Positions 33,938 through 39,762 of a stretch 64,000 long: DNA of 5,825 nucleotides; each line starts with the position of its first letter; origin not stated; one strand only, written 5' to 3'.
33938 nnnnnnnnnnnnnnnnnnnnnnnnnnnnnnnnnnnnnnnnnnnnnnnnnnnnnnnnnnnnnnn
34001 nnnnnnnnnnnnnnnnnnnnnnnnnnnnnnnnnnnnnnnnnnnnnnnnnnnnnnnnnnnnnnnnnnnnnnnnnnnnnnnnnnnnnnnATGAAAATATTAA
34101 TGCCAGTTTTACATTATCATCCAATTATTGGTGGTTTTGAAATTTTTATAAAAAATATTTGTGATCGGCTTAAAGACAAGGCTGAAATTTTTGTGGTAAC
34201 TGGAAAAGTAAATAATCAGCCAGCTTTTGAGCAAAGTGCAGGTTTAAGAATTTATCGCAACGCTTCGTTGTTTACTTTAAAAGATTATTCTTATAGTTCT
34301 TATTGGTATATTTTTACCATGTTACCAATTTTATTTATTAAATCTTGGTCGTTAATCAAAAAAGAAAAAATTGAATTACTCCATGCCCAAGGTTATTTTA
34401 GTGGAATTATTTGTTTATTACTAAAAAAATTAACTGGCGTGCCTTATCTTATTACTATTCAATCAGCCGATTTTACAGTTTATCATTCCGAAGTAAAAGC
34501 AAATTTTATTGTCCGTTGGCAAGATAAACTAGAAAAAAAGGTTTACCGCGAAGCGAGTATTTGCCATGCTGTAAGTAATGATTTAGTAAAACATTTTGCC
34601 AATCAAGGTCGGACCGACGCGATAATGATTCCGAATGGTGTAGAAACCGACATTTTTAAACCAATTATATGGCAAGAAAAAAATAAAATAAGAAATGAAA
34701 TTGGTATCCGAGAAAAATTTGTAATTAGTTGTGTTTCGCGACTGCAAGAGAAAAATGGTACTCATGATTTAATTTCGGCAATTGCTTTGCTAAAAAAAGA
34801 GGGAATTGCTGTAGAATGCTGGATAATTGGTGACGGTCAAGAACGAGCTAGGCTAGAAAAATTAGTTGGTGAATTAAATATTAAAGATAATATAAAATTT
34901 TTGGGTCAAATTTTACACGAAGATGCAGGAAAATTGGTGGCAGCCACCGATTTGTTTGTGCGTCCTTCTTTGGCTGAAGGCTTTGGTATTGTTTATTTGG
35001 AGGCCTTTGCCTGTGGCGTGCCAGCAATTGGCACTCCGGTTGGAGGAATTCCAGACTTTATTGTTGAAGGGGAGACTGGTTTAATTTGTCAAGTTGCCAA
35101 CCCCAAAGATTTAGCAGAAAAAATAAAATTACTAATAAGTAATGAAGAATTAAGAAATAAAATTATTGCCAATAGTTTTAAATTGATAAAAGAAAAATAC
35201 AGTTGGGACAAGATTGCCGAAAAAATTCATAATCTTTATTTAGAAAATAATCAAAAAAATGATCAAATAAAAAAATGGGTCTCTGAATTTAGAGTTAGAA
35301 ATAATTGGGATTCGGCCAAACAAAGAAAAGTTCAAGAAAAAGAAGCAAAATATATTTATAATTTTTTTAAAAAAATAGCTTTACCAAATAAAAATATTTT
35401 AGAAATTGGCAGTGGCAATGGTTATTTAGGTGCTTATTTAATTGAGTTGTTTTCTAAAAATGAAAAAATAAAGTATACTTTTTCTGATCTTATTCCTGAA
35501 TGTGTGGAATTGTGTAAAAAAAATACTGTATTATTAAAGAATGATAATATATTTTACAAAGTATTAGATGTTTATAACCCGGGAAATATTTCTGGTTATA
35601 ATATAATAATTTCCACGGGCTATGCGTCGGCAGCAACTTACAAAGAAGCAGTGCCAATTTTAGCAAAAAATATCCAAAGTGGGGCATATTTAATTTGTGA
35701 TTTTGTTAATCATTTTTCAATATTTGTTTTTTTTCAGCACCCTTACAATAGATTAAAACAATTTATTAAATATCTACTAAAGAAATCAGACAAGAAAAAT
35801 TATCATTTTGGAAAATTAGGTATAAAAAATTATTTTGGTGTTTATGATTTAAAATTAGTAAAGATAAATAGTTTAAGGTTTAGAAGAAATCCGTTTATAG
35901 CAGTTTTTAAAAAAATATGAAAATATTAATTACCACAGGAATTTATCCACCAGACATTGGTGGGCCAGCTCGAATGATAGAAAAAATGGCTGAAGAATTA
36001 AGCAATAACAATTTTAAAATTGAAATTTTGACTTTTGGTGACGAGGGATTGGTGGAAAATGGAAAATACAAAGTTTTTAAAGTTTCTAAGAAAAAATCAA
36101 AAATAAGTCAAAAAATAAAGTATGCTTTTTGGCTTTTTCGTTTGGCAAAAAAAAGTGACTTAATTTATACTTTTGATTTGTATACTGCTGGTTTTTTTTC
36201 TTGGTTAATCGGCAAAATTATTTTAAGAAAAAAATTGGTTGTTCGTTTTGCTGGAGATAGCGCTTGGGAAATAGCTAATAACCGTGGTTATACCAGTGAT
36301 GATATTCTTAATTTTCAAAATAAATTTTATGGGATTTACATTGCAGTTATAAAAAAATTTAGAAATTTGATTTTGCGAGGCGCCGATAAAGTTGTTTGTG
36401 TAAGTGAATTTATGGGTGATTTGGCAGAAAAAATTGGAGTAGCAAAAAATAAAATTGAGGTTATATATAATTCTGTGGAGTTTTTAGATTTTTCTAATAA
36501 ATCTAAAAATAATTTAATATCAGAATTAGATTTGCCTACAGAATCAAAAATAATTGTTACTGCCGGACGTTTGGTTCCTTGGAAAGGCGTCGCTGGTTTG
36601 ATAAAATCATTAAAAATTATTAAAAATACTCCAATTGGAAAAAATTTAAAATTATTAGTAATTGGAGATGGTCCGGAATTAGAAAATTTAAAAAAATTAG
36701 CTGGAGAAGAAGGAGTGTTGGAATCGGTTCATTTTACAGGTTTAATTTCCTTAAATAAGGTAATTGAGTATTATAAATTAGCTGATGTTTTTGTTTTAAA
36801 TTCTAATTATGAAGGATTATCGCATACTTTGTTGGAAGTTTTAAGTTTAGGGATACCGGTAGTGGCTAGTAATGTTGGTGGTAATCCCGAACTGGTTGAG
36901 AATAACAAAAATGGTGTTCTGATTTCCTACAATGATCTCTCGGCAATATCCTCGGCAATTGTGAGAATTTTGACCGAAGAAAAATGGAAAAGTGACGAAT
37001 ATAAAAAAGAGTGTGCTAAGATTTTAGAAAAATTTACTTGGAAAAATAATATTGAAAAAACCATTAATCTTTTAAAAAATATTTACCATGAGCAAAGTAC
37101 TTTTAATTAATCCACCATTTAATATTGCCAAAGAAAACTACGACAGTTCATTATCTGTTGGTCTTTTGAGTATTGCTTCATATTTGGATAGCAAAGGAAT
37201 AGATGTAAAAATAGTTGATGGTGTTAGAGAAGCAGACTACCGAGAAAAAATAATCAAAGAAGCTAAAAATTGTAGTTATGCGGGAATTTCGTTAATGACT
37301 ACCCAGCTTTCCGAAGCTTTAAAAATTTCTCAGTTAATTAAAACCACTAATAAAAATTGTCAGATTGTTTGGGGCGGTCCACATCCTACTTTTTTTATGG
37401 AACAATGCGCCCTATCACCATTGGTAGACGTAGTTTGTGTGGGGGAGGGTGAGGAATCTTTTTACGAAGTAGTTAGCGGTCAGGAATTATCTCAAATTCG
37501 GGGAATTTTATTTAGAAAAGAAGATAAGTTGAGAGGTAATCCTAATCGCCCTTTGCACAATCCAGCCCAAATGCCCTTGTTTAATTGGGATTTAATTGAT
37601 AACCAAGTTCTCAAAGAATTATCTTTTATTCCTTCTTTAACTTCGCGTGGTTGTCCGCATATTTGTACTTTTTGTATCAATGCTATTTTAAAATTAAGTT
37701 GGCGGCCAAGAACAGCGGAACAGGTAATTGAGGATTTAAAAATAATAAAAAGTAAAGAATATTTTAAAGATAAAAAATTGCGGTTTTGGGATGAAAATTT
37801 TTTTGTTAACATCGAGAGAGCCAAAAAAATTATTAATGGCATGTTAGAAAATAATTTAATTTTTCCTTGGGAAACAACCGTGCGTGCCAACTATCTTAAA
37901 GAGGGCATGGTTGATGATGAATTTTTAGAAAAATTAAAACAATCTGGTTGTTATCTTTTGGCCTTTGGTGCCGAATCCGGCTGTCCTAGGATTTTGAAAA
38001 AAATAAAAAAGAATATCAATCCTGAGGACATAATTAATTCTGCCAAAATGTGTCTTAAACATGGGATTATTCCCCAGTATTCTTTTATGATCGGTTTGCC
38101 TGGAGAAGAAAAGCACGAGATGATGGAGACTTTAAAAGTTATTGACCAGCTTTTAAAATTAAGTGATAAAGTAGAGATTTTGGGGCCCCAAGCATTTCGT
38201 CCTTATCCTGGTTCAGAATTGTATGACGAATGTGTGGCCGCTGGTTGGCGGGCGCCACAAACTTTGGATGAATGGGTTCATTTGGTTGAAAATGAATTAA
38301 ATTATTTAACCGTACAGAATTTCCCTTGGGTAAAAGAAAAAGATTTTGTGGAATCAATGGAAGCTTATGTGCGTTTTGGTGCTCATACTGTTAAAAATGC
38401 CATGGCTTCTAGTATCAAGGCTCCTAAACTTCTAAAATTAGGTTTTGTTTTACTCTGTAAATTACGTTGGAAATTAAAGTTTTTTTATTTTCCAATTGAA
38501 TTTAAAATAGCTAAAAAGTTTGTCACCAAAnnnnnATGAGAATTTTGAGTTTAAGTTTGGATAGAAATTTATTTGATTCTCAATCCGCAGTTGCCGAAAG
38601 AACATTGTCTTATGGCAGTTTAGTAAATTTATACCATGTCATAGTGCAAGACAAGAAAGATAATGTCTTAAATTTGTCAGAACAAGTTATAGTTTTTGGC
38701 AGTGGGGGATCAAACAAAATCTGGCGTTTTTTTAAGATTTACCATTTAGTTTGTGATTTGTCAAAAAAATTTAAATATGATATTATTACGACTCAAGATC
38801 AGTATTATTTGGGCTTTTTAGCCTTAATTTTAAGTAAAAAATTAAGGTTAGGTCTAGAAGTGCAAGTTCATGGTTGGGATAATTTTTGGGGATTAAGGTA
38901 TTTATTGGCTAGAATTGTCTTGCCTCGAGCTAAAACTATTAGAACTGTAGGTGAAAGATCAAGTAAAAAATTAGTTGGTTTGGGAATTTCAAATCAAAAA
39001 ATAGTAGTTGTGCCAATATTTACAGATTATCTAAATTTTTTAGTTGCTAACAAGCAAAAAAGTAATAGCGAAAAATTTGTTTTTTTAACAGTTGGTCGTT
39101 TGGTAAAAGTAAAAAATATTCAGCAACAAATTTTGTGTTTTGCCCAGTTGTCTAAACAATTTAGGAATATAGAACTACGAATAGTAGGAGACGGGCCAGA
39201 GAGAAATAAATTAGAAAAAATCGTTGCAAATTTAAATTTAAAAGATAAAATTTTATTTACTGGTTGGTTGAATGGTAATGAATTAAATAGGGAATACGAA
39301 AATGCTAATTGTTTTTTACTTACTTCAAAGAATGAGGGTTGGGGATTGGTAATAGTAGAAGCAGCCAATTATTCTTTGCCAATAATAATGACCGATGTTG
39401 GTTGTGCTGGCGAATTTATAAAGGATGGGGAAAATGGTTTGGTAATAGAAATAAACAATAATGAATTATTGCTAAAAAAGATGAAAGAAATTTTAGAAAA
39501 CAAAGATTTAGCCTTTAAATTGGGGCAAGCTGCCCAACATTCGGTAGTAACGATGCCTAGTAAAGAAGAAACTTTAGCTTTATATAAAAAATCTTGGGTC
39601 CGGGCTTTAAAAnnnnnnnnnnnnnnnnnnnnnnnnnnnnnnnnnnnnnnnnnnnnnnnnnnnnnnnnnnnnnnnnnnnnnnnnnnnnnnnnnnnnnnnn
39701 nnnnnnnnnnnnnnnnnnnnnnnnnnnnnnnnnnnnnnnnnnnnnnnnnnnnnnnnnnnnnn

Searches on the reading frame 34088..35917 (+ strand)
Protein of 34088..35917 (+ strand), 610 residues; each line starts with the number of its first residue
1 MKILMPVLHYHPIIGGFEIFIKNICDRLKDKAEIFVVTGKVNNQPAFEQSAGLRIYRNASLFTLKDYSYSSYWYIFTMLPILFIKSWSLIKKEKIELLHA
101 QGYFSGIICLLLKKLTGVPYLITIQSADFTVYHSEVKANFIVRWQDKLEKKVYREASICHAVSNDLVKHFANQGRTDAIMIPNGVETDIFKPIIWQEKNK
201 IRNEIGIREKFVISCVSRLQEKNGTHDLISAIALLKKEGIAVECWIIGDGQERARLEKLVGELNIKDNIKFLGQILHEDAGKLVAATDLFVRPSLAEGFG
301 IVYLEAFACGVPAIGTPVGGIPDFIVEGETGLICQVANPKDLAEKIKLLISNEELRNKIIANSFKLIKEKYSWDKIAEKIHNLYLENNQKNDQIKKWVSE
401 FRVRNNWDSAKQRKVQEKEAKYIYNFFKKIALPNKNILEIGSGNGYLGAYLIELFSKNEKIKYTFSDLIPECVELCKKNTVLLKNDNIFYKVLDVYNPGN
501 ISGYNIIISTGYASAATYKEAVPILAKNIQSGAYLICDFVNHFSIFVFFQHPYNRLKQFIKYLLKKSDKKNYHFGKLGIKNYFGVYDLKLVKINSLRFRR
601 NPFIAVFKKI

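Call 71: search_protein_families(library=pfam, proteins=[window:34088-35917:+], max_evalue=0.00001)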
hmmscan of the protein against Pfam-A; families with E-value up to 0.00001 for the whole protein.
window:34088-35917:+ (610 aa): 6 families
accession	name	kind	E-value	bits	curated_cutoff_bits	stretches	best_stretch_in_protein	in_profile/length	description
PF00534.26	Glycos_transf_1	-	1.6e-44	151.9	26.4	1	198-364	2-170/172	Glycosyl transferases group 1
PF13692.12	Glyco_trans_1_4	-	2.1e-35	122.5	27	1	211-352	2-142/142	Glycosyl transferases group 1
PF13439.12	Glyco_transf_4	-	1.2e-16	61.6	28.5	1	14-188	1-169/170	Glycosyltransferase Family 4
PF13579.12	Glyco_trans_4_4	-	1.6e-11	45.2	29.7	1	16-184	2-158/158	Glycosyl transferase 4-like domain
PF13524.12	Glyco_trans_1_2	-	7.2e-10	39.4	25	1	259-381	27-143/144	Glycosyl transferase-like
PF20706.3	GT4-conflict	-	1.6e-07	31.1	26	1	146-379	137-384/385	Family 4 Glycosyltransferase in conflict systems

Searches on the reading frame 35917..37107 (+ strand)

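Call 71: search_protein_families(library=pfam, proteins=[window:35917-37107:+], max_evalue=0.00001)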
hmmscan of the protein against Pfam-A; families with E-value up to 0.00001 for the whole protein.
window:35917-37107:+ (397 aa): 4 families
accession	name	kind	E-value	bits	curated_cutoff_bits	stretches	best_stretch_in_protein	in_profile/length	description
PF00534.26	Glycos_transf_1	-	8.9e-41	139.7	26.4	1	199-358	4-160/172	Glycosyl transferases group 1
PF13692.12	Glyco_trans_1_4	-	1.6e-32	113.1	27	1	211-353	2-141/142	Glycosyl transferases group 1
PF13439.12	Glyco_transf_4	-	5.7e-15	56.2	28.5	1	14-187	1-166/170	Glycosyltransferase Family 4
PF13579.12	Glyco_trans_4_4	-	1.5e-08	35.6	29.7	1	15-185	1-157/158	Glycosyl transferase 4-like domain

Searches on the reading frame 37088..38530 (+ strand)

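Call 71: search_protein_families(library=pfam, proteins=[window:37088-38530:+], max_evalue=0.00001)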
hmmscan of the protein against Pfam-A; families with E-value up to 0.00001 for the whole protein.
window:37088-38530:+ (481 aa): 2 families
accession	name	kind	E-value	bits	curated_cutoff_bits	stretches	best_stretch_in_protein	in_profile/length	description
PF04055.27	Radical_SAM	-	1.4e-19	71.3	29.5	1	185-351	3-165/166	Radical SAM superfamily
PF02310.24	B12-binding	-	3e-18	66.2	32.1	1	23-128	14-120/121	B12 binding domain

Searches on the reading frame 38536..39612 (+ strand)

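Call 71: search_protein_families(library=pfam, proteins=[window:38536-39612:+], max_evalue=0.00001)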
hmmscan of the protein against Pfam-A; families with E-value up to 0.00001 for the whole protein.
window:38536-39612:+ (359 aa): 5 families
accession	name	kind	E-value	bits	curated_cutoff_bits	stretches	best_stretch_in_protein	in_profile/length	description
PF00534.26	Glycos_transf_1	-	2.4e-43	148.1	26.4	1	172-334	7-170/172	Glycosyl transferases group 1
PF13692.12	Glyco_trans_1_4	-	8e-30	104.4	27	1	181-322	2-142/142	Glycosyl transferases group 1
PF20706.3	GT4-conflict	-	1.5e-09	37.8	26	1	128-298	143-323/385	Family 4 Glycosyltransferase in conflict systems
PF13439.12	Glyco_transf_4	-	4.9e-07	30.4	28.5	1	60-161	52-164/170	Glycosyltransferase Family 4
PF13579.12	Glyco_trans_4_4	-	1.5e-06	29.1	29.7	1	72-160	67-156/158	Glycosyl transferase 4-like domain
